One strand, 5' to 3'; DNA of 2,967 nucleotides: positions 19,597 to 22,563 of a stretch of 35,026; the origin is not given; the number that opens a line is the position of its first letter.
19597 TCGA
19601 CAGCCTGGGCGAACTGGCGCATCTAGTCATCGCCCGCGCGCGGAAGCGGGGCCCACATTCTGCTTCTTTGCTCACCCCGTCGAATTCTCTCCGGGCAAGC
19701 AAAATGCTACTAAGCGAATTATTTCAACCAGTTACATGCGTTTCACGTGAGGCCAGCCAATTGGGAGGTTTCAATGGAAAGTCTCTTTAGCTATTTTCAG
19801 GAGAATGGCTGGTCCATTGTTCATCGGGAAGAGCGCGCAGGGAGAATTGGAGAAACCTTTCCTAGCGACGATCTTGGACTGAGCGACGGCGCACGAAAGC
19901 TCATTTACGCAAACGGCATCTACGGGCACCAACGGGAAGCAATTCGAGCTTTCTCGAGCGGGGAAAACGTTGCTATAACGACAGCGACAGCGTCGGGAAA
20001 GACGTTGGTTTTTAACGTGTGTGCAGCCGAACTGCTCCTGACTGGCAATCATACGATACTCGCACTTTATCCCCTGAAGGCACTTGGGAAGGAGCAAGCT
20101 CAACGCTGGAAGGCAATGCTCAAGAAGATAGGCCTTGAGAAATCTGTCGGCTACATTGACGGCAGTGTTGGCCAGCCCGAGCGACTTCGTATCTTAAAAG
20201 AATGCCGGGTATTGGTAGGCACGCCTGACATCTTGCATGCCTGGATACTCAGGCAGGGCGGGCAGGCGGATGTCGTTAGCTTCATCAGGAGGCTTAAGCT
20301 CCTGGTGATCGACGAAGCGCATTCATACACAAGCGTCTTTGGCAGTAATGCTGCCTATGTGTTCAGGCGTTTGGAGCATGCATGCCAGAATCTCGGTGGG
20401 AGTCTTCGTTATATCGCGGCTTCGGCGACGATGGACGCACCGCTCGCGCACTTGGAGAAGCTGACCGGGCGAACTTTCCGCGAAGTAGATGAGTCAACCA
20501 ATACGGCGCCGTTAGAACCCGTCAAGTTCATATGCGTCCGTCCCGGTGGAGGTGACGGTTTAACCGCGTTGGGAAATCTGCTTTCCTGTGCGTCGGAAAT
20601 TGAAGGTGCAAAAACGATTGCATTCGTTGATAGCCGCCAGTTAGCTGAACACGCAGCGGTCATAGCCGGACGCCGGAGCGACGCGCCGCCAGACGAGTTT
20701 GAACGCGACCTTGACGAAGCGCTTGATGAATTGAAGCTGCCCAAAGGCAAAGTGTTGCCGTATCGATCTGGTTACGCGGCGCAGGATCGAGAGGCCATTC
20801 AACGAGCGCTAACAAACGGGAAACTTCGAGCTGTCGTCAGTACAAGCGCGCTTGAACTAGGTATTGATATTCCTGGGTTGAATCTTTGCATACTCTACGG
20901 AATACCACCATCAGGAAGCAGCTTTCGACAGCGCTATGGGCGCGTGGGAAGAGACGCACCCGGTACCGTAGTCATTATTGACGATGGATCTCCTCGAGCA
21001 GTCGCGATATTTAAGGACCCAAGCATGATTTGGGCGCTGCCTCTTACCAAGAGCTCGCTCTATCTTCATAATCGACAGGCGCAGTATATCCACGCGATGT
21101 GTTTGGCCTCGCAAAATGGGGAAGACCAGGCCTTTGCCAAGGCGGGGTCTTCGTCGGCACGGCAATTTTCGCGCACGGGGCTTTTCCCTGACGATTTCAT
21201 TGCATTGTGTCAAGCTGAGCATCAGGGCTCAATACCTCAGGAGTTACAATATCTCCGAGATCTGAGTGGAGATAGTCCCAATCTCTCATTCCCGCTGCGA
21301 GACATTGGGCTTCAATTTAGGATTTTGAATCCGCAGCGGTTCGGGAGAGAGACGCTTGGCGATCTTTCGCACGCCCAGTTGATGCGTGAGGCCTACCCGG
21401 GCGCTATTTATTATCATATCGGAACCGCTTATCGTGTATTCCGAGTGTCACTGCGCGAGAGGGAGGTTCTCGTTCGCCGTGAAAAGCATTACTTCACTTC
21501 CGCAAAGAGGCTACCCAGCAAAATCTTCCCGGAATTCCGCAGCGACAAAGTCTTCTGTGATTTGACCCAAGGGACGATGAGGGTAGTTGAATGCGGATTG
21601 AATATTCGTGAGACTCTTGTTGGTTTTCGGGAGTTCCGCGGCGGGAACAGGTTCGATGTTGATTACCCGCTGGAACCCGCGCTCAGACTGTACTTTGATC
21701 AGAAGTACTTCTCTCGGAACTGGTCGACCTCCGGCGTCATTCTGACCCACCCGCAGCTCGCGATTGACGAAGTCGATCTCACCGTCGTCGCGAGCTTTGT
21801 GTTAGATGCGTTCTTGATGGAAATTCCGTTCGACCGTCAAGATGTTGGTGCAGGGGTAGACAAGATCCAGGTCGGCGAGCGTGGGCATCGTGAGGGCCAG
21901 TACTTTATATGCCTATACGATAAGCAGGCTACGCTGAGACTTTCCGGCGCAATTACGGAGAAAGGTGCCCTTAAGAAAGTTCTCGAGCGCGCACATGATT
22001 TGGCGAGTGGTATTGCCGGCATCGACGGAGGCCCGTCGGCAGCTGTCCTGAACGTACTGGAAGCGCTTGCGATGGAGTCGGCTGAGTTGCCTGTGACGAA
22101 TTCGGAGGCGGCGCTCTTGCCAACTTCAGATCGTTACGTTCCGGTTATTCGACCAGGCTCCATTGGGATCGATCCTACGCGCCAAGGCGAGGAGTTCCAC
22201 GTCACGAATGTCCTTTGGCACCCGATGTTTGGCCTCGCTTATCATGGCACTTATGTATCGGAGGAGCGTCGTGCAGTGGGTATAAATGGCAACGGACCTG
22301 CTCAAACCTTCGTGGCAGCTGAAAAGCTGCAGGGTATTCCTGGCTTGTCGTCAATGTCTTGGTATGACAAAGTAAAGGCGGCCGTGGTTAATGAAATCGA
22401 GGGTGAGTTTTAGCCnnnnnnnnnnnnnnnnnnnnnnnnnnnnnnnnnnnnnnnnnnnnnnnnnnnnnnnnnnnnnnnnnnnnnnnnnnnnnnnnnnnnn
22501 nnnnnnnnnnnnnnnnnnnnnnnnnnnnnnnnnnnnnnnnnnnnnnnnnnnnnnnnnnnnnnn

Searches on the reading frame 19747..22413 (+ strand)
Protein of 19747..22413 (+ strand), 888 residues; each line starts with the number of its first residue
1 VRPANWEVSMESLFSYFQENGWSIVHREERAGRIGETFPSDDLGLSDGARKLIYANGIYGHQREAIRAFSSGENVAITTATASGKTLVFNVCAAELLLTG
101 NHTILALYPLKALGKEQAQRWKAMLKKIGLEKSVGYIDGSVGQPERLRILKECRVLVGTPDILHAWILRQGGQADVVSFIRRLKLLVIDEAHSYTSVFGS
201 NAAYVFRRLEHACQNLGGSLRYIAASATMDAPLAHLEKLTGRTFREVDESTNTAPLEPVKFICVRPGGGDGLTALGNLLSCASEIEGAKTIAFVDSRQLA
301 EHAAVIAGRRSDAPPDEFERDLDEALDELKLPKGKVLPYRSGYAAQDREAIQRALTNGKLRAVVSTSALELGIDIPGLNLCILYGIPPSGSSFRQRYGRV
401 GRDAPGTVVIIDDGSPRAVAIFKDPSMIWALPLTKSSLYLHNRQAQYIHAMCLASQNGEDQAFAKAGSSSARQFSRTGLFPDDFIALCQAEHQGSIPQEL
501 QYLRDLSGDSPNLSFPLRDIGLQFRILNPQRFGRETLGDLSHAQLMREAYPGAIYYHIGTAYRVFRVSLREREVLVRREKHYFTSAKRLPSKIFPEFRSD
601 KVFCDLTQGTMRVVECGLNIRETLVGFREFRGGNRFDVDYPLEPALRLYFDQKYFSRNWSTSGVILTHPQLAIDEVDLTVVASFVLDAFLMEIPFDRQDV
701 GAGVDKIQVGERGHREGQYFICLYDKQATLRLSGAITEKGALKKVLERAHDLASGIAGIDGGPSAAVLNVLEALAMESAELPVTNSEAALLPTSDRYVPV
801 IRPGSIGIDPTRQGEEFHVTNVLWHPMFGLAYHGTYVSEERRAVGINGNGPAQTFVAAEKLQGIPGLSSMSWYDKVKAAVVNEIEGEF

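Call 4: search_protein_families(library=pfam, proteins=[window:19747-22413:+], max_evalue=0.01)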
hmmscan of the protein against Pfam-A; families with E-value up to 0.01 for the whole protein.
window:19747-22413:+ (888 aa): 3 families
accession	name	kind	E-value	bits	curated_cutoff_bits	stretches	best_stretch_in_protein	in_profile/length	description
PF00270.35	DEAD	-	4e-27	95.4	26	1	61-231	3-162/167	DEAD/DEAH box helicase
PF00271.37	Helicase_C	-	1.9e-17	63.9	23.5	1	321-402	27-108/110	Helicase conserved C-terminal domain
PF04851.21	ResIII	-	1.4e-05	25.5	22.5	1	61-196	7-139/164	Type III restriction enzyme, res subunit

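Call 5: search_protein_families(library=padloc, proteins=[window:19747-22413:+], max_evalue=0.01)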
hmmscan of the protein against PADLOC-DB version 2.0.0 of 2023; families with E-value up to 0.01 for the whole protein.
window:19747-22413:+ (888 aa): 60 families (the best 25 are shown)
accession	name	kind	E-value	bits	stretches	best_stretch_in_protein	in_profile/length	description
PDLC02503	BrxHI|BrxHII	-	5.5e-26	89.1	2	61-304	28-265/698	BrxHI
PDLC03960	SngC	-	6.4e-25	86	1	59-403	26-361/720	-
PDLC03928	PsyrT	-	1.8e-22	77.4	2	336-411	268-343/689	-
PDLC02501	BrxHI|BrxHII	-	1.8e-22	77.3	1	60-405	26-344/925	BrxHI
PDLC01533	Cas3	-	1.5e-16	57.9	2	59-237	37-214/897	CAS-I; effector_G3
PDLC02864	DpdF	-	6.5e-16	56.2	2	334-404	259-329/610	DpdF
PDLC00035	DruE3|DruE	-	4.2e-15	52.5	2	58-235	103-305/1460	SNF2 family N-terminal domain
PDLC00037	DruE3|DruE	-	4.6e-15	52.4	2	367-427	1064-1126/2055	SNF2 family N-terminal domain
PDLC00013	DruE1|DruE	-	4.7e-15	52.5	3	365-455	1088-1180/1776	SNF2 family N-terminal domain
PDLC02870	DpdF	-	1.1e-14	51.9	1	62-406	18-324/534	DpdF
PDLC00036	DruE3|DruE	-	3.3e-14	48.9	2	59-230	94-286/2023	SNF2 family N-terminal domain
PDLC02707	PbeA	-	7.3e-14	49.3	2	310-406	533-620/672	PbeA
PDLC02861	DpdF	-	1.6e-12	44.5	1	327-404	257-334/611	DpdF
PDLC02896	DpdJ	-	6.5e-12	42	2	182-249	368-432/1487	DpdJ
PDLC02569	DrmA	-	1.7e-11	40.6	1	343-412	812-882/1095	DrmA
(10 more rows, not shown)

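Call 6: search_protein_families(library=ncbifam, proteins=[window:19747-22413:+], max_evalue=0.01)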
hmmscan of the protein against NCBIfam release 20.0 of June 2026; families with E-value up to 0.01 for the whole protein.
window:19747-22413:+ (888 aa): 38 families (the best 25 are shown)
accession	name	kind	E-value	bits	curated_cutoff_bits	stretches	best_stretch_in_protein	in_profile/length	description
TIGR03817.1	DECH_helic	hypoth_equivalog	4.6e-68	230.2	874.1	1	58-593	37-551/742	helicase/secretion neighborhood putative DEAH-box helicase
TIGR04121.1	DEXH_lig_assoc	equivalog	9.3e-25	86.5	850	1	60-401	16-344/804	ligase-associated DNA damage response DEXH box helicase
NF010337.0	PRK13766.1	equivalog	1.9e-18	66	610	2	351-411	416-476/781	Hef nuclease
NF010338.0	PRK13767.1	equivalog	3.2e-16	58.8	849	1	61-403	37-385/877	ATP-dependent helicase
TIGR01389.1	recQ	equivalog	8.7e-12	44.3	640.2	2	323-404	238-319/591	DNA helicase RecQ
NF041067.1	DpdJ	equivalog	3.1e-11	41.7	800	1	181-249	360-425/1482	protein DpdJ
NF041063.1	DpdF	equivalog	7e-11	41.4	550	2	62-230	145-323/813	protein DpdF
NF001308.0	PRK00254.1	equivalog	1.7e-10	39.8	1216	1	57-380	23-342/720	ATP-dependent DNA helicase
TIGR04095.1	dnd_restrict_1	equivalog_domain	2.3e-10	40.1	600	1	299-407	277-387/451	DNA phosphorothioation system restriction enzyme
TIGR00614.1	recQ_fam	subfamily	6.8e-10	38.3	219.8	1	335-404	252-321/470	RecQ family ATP-dependent DNA helicase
NF007284.0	PRK09751.1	equivalog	3.5e-09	34.5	1496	1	346-406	362-422/1538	ATP-dependent helicase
NF002251.0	PRK01172.1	equivalog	5.5e-09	34.8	891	1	58-130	23-93/674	ATP-dependent DNA helicase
NF008279.0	PRK11057.1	equivalog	2e-08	33.2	1015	1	335-405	262-333/608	ATP-dependent DNA helicase RecQ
NF002654.0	PRK02362.1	equivalog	3.8e-08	32.1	887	1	52-194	15-149/739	ATP-dependent DNA helicase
NF053631.1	RNA_helic_CshA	equivalog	1.3e-07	30.9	646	1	62-193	26-152/434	degradosome RNA helicase CshA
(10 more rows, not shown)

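Call 17: search_solved_structures(query=window:19774-22413:+, max_evalue=0.01)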
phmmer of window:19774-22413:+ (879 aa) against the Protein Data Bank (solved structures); distinct sequences matched with E-value up to 0.01: 108 (the best 60 are shown).
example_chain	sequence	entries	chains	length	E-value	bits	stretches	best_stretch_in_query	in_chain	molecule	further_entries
6znp_A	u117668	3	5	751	8.3e-45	156.6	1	47-576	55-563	Uncharacterized ATP-dependent helicase YprA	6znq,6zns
1wp9_A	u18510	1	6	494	9.4e-12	47.2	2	333-404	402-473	ATP-dependent RNA helicase, putative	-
9b15_A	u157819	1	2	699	6.7e-11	44.4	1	49-219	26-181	ATP-dependent DNA helicase Hel308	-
5v9x_A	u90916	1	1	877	3.8e-10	41.9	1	334-394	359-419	ATP-dependent DNA helicase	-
5lst_A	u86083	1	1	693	8.3e-10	40.8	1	322-395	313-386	ATP-dependent DNA helicase Q4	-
2zj2_A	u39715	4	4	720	9.2e-10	40.6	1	48-373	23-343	Putative ski2-type helicase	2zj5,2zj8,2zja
7lhl_A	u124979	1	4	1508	1.8e-09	39.6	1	334-394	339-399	ATP-dependent DNA helicase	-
9tu7_Y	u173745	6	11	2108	3.4e-09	38.7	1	342-428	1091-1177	DEAD/DEAH box helicase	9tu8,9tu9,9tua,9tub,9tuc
2p6r_A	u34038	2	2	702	5.8e-09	38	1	49-219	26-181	afUHEL308 HELICASE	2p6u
1hv8_A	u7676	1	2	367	1.5e-08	36.7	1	335-395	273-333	PUTATIVE ATP-DEPENDENT RNA HELICASE MJ0669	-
1fuu_A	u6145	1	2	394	4e-08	35.2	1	311-396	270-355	YEAST INITIATION FACTOR 4A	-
2vso_A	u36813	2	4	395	4e-08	35.2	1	311-396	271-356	ATP-DEPENDENT RNA HELICASE EIF4A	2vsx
2j0u_B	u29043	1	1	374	5.5e-08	34.8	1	334-396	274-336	ATP-DEPENDENT RNA HELICASE DDX48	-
7zpq_CA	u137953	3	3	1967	5.6e-08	34.7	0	59-214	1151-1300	SLH1 isoform 1 | RQC trigger complex helicase SLH1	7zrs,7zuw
8alz_B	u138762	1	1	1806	6.9e-08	34.4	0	64-376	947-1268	Activating signal cointegrator 1 complex subunit 3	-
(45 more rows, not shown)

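Call 61: search_solved_structures(query=A4, max_evalue=0.01, show_alignments=1)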
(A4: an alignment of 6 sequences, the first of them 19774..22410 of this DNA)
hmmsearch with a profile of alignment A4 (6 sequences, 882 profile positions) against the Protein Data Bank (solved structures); distinct sequences matched with E-value up to 0.01: 223 (the best 60 are shown).
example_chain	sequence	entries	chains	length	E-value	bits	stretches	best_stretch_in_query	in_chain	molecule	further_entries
6znp_A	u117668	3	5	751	8.1e-67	229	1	12-424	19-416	Uncharacterized ATP-dependent helicase YprA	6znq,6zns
6qdv_B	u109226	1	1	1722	6.4e-23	83.8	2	61-373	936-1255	U5 small nuclear ribonucleoprotein 200 kDa helicase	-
4f92_B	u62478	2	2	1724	6.4e-23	83.8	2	61-373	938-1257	U5 small nuclear ribonucleoprotein 200 kDa helicase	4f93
4f91_B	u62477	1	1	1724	6.4e-23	83.8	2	61-373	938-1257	U5 small nuclear ribonucleoprotein 200 kDa helicase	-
5urj_A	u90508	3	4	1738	6.6e-23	83.8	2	61-373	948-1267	U5 small nuclear ribonucleoprotein 200 kDa helicase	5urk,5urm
4kit_B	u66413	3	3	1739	6.6e-23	83.8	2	61-373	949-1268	U5 small nuclear ribonucleoprotein 200 kDa helicase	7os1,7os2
6s8q_B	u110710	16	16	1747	6.7e-23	83.7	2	61-373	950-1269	U5 small nuclear ribonucleoprotein 200 kDa helicase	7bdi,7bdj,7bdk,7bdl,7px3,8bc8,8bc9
6s9i_B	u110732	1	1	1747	7.7e-23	83.5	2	61-373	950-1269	U5 small nuclear ribonucleoprotein 200 kDa helicase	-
3jcr_C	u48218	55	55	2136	1.2e-22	82.9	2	61-373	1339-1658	hBrr2 | U5 small nuclear ribonucleoprotein 200 kDa helicase | Brr2, U5 small nuclear ribonucleoprotein 200 kDa helicase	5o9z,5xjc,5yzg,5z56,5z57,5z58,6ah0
6s8o_B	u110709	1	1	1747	1.7e-22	82.4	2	61-372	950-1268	U5 small nuclear ribonucleoprotein 200 kDa helicase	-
6qv3_A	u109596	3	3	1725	3.2e-22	81.5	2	61-381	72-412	Pre-mRNA splicing helicase-like protein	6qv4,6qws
5m59_A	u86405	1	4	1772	3.5e-22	81.3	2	61-381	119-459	Pre-mRNA splicing helicase-like protein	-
5v9x_A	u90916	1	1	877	6.7e-22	80.4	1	55-400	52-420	ATP-dependent DNA helicase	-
7lhl_A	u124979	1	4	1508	2.8e-21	78.3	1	55-400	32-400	ATP-dependent DNA helicase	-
7zpq_CA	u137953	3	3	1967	4.8e-20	74.3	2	62-382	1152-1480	SLH1 isoform 1 | RQC trigger complex helicase SLH1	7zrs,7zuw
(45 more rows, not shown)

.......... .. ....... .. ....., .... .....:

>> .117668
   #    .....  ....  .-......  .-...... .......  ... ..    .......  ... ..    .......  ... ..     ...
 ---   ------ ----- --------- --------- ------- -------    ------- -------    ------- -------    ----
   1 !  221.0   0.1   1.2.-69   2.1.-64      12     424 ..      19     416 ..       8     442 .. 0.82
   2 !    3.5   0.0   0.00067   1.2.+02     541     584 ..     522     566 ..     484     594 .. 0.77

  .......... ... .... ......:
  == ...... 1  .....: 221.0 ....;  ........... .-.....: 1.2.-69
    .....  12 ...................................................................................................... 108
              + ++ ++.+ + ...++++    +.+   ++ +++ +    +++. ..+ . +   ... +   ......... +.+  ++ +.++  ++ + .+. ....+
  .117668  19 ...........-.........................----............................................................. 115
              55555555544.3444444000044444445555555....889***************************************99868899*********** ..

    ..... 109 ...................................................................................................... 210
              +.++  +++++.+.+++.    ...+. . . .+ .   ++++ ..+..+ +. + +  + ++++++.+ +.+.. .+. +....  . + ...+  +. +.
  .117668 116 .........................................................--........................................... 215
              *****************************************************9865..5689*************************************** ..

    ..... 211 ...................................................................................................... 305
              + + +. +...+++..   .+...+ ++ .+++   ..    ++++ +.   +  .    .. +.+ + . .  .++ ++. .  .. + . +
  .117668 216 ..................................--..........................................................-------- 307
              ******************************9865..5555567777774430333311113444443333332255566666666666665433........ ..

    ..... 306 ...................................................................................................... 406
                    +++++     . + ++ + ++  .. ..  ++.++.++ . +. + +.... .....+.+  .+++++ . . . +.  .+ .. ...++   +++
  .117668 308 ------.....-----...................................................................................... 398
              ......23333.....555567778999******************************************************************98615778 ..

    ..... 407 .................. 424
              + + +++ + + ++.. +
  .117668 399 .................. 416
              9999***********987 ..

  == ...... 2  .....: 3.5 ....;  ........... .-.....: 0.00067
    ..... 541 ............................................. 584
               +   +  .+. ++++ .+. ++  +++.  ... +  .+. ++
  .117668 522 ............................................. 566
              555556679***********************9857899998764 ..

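Call 70: search_protein_families(library=phrogs, proteins=[window:19774-22413:+], max_evalue=0.01)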
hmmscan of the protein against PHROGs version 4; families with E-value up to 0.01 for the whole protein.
window:19774-22413:+ (879 aa): 5 families
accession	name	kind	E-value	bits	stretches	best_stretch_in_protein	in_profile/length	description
phrog_16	-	DNA, RNA and nucleotide metabolism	2e-18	67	1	50-403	274-597/986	DNA helicase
phrog_6819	-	DNA, RNA and nucleotide metabolism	2.7e-15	56.8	1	53-368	25-304/645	Holliday junction branch migration helicase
phrog_9690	-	DNA, RNA and nucleotide metabolism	0.00028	21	1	335-393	196-255/306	DNA helicase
phrog_22462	-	unknown function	0.002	16.6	1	351-402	978-1029/1214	-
phrog_62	-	DNA, RNA and nucleotide metabolism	0.0089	14.4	0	50-185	698-820/1881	DNA helicase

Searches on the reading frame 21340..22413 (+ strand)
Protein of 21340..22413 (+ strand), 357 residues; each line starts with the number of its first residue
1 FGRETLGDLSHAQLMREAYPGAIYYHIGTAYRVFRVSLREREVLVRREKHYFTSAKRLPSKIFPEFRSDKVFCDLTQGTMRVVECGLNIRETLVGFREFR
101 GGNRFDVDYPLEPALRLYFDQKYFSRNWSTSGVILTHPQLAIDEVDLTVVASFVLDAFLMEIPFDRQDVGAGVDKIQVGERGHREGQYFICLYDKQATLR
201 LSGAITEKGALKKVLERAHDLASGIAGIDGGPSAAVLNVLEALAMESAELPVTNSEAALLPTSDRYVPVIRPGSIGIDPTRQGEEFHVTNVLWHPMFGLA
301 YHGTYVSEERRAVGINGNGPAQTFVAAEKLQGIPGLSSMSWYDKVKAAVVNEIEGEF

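Call 21: search_protein_families(library=pfam, proteins=[window:21340-22413:+], max_evalue=10)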
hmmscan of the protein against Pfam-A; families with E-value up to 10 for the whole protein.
window:21340-22413:+ (357 aa): 0 families
